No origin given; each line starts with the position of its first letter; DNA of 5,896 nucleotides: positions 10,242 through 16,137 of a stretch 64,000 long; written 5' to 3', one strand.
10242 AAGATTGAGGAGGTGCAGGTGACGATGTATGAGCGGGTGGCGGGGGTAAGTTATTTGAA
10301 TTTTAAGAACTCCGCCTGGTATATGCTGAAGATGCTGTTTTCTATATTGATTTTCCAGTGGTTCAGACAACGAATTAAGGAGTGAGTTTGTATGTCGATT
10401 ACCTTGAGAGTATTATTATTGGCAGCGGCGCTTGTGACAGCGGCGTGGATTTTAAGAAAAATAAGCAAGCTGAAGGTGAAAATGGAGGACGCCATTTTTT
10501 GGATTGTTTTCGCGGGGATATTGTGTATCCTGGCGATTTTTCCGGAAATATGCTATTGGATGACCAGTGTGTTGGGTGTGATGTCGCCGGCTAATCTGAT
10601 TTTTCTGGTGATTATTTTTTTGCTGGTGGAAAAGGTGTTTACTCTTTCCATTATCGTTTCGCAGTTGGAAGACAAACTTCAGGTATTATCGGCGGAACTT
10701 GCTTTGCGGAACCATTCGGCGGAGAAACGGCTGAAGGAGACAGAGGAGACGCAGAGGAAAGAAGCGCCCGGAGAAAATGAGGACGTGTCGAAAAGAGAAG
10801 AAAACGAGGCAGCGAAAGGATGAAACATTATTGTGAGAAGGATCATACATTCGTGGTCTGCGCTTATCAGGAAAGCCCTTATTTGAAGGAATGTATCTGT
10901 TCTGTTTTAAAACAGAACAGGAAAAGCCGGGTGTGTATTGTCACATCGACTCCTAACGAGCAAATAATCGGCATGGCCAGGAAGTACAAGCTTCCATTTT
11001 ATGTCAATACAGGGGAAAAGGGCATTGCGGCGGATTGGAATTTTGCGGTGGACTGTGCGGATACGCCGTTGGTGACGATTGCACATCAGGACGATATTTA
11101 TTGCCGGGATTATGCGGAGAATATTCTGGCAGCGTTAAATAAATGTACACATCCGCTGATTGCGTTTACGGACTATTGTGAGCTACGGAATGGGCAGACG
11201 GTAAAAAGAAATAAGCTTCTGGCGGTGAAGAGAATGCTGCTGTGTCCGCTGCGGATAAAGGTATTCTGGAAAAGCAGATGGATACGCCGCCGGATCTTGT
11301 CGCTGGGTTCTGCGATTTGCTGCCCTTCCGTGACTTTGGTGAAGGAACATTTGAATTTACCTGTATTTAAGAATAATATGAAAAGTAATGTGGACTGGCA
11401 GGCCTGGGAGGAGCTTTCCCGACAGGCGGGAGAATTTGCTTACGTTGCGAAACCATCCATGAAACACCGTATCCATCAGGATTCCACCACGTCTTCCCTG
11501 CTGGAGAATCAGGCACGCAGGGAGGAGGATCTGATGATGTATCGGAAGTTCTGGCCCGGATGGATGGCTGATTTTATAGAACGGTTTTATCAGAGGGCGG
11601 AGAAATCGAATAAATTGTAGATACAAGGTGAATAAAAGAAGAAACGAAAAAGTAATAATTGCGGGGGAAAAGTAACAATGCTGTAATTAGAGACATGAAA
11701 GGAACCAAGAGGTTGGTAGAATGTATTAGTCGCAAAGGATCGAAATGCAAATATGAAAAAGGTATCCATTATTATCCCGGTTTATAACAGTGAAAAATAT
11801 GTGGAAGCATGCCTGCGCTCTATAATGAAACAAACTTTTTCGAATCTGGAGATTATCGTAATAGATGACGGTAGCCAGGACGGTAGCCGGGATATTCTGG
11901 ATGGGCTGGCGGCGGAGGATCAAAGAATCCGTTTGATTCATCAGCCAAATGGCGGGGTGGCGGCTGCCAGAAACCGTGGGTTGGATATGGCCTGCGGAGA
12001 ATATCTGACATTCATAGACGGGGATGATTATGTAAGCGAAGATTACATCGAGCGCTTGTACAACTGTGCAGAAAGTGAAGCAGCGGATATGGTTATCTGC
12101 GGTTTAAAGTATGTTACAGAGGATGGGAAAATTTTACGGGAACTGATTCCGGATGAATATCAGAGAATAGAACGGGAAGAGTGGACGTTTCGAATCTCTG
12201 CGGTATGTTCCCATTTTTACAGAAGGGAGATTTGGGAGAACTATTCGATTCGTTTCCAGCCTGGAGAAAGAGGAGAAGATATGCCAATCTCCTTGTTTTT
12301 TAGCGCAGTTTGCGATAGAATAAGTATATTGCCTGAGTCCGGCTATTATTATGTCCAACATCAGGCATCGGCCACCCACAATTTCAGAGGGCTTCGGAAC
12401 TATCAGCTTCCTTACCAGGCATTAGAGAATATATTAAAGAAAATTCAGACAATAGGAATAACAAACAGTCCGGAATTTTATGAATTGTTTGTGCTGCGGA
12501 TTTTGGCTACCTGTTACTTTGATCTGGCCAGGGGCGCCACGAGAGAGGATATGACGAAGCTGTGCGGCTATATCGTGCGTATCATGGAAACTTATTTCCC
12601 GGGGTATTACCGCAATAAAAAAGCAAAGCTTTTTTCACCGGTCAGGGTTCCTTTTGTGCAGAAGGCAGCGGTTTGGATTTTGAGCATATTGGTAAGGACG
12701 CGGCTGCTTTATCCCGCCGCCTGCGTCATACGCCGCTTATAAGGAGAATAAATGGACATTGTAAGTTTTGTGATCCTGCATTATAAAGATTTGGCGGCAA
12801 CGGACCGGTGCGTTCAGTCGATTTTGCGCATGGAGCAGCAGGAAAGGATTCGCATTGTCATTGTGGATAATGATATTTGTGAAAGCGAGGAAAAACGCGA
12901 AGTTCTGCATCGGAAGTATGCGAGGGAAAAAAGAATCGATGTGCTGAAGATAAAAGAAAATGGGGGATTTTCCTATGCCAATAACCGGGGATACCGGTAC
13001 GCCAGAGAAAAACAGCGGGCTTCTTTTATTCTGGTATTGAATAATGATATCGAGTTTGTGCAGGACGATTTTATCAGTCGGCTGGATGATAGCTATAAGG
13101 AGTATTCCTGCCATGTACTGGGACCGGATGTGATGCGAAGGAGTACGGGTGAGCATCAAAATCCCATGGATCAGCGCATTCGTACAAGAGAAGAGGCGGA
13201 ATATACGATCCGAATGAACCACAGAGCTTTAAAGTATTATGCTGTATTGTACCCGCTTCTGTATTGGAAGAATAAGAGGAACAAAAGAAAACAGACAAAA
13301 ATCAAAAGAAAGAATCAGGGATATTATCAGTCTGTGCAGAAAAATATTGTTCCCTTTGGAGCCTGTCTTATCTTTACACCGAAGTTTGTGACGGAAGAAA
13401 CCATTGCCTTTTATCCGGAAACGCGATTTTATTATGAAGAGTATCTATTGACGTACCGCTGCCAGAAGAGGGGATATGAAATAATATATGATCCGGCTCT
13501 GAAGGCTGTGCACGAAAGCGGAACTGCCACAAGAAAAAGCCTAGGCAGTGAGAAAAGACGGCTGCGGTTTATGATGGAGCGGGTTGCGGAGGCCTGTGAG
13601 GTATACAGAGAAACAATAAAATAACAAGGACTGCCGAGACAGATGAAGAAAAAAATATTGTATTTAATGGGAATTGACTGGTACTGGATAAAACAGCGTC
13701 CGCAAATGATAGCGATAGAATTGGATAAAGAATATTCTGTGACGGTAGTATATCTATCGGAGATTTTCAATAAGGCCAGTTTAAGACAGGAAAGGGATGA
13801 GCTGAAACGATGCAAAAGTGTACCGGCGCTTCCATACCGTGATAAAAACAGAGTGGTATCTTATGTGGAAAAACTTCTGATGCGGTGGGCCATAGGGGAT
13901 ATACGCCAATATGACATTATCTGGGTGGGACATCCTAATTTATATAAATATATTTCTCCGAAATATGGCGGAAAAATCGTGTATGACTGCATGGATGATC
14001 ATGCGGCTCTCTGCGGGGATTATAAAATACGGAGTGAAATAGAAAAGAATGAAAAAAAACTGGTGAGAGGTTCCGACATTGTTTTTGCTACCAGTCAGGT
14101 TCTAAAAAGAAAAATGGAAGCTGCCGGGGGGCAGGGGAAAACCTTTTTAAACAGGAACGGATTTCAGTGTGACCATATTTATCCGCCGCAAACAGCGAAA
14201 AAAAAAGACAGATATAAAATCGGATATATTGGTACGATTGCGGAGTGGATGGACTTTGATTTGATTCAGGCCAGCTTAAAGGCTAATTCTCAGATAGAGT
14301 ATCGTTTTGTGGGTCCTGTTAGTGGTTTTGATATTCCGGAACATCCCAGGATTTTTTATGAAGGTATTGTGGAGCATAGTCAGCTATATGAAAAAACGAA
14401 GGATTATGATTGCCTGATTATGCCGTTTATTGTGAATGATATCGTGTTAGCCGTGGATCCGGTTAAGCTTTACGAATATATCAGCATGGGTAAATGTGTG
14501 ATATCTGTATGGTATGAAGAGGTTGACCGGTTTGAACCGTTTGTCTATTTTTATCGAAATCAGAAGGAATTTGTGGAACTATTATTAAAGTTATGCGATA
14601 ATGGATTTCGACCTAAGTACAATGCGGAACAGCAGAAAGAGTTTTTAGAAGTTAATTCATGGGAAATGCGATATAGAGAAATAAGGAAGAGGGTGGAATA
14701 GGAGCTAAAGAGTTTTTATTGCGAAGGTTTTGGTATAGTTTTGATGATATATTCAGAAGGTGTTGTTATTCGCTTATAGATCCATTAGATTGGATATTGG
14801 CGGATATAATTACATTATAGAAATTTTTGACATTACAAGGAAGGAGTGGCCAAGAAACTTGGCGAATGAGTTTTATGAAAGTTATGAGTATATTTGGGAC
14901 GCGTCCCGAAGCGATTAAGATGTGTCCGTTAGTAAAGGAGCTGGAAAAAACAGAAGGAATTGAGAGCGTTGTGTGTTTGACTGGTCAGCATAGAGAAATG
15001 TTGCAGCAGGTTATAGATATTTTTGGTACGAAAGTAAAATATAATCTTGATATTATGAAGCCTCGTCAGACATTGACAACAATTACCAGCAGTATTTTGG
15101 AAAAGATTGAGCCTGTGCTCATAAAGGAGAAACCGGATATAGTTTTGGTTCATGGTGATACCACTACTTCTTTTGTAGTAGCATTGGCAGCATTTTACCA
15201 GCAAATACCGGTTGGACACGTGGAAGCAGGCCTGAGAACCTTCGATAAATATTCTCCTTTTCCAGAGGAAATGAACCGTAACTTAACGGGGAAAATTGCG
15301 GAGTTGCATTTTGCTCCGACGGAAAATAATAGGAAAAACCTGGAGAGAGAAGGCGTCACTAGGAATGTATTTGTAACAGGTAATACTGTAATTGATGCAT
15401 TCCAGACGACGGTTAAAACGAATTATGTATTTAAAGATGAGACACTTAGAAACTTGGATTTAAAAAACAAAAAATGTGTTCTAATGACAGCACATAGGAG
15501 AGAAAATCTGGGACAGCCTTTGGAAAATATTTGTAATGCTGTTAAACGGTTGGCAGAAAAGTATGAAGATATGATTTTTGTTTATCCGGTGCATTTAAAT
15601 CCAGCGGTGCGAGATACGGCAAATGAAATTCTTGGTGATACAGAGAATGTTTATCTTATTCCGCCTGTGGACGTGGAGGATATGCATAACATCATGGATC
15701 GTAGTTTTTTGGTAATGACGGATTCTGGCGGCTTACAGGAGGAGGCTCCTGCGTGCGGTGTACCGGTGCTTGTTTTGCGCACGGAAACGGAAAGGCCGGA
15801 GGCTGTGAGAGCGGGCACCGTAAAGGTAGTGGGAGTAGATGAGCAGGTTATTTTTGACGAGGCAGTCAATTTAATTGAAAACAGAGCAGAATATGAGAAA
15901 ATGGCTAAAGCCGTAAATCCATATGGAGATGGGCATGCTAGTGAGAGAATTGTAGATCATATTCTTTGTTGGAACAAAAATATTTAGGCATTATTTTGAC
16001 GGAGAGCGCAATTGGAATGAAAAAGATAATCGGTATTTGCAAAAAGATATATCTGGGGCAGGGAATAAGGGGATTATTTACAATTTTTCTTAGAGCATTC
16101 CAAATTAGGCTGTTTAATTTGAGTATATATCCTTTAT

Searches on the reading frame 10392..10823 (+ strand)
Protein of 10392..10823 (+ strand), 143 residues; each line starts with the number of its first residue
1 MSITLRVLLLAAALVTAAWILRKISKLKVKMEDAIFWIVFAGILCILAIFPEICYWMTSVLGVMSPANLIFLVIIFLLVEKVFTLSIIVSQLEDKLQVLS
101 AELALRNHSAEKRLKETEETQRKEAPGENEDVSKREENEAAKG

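Call 11: search_protein_families(library=pfam, proteins=[window:10392-10823:+], max_evalue=0.001)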
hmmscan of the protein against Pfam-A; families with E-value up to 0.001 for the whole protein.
window:10392-10823:+ (143 aa): 1 family
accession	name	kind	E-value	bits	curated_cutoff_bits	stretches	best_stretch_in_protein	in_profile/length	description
PF10066.14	DUF2304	-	6e-24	84.8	25.5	1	5-108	2-105/106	Uncharacterized conserved protein (DUF2304)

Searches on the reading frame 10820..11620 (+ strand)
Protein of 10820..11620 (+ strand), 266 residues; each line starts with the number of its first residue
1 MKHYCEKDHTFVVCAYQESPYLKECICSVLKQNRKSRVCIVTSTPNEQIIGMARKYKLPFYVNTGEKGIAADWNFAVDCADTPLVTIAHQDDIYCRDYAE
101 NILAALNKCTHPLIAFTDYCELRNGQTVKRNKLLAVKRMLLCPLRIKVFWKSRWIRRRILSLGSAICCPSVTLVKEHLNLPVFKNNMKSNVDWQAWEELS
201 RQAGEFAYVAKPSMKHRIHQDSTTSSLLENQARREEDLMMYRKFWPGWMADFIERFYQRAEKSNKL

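Call 11: search_protein_families(library=pfam, proteins=[window:10820-11620:+], max_evalue=0.001)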
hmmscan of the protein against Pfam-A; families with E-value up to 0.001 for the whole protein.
window:10820-11620:+ (266 aa): 2 families
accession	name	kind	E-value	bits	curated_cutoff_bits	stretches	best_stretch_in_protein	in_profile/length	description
PF00535.33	Glycos_transf_2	-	6.7e-12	46.1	23.3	1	11-157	2-160/168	Glycosyl transferase family 2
PF13641.12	Glyco_tranf_2_3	-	4.3e-08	33.9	27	1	10-235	4-227/230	Glycosyltransferase like family 2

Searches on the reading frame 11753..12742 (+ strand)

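Call 11: search_protein_families(library=pfam, proteins=[window:11753-12742:+], max_evalue=0.001)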
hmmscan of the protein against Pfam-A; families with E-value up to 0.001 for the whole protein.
window:11753-12742:+ (329 aa): 4 families
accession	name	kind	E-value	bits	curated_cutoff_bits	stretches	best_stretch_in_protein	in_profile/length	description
PF00535.33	Glycos_transf_2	-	1.8e-40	139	23.3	1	5-161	1-164/168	Glycosyl transferase family 2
PF10111.15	Glyco_tranf_2_2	-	9.4e-18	65.1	27.3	1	5-110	1-110/276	Glycosyltransferase like family 2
PF13641.12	Glyco_tranf_2_3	-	6e-15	56.3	27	1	4-171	3-182/230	Glycosyltransferase like family 2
PF11316.14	Rhamno_transf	-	0.00014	21.9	23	1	19-106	46-139/235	Putative rhamnosyl transferase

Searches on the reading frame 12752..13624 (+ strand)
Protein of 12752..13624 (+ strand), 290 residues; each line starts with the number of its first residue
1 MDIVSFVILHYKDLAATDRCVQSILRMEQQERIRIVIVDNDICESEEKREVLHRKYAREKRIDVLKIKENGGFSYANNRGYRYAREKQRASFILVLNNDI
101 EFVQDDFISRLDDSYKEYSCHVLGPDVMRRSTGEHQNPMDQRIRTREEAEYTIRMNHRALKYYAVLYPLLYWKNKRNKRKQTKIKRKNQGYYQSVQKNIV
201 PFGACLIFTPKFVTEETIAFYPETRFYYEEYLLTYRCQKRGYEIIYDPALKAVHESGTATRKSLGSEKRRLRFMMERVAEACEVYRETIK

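Call 11: search_protein_families(library=pfam, proteins=[window:12752-13624:+], max_evalue=0.001)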
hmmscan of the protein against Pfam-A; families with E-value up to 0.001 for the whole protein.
window:12752-13624:+ (290 aa): 2 families
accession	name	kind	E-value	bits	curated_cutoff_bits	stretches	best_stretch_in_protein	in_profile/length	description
PF00535.33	Glycos_transf_2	-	2.1e-11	44.5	23.3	1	5-155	1-142/168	Glycosyl transferase family 2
PF13641.12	Glyco_tranf_2_3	-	0.00038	21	27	0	4-272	3-226/230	Glycosyltransferase like family 2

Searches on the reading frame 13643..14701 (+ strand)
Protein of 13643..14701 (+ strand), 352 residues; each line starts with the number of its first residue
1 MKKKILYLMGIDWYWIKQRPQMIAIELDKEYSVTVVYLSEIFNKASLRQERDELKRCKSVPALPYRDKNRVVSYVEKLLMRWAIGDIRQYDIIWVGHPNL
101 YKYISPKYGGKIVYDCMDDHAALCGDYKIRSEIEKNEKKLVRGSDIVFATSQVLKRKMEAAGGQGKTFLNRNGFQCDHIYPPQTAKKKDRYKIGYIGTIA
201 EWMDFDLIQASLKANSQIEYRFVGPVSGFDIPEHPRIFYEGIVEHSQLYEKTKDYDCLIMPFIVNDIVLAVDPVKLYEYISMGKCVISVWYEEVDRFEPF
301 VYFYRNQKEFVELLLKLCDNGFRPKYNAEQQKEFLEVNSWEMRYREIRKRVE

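Call 11: search_protein_families(library=pfam, proteins=[window:13643-14701:+], max_evalue=0.001)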
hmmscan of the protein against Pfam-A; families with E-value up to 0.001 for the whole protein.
window:13643-14701:+ (352 aa): 0 families

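Call 53: search_protein_families(library=pfam, proteins=[window:13643-14701:+], max_evalue=0.01)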
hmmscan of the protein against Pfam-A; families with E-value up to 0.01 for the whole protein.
window:13643-14701:+ (352 aa): 0 families

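Call 72: search_protein_families(library=ncbifam, proteins=[window:13643-14701:+], max_evalue=0.001)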
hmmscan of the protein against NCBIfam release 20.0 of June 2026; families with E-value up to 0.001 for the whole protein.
window:13643-14701:+ (352 aa): 1 family
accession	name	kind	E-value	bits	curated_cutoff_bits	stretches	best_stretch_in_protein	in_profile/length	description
NF047676.1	TeichurnBiosyTuaH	equivalog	2e-19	69.8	550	1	93-347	102-380/384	teichuronic acid biosynthesis protein TuaH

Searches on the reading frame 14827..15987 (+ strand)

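Call 3: search_protein_families(library=pfam, proteins=[window:14827-15987:+], max_evalue=0.01)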
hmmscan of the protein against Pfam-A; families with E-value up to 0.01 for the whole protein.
window:14827-15987:+ (386 aa): 2 families
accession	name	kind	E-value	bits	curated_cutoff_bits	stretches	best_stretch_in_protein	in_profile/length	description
PF02350.25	Epimerase_2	-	2.1e-121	405.5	30.6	1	37-379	1-346/347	UDP-N-acetylglucosamine 2-epimerase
PF13439.12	Glyco_transf_4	-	0.0074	16.8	28.5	0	35-185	11-163/170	Glycosyltransferase Family 4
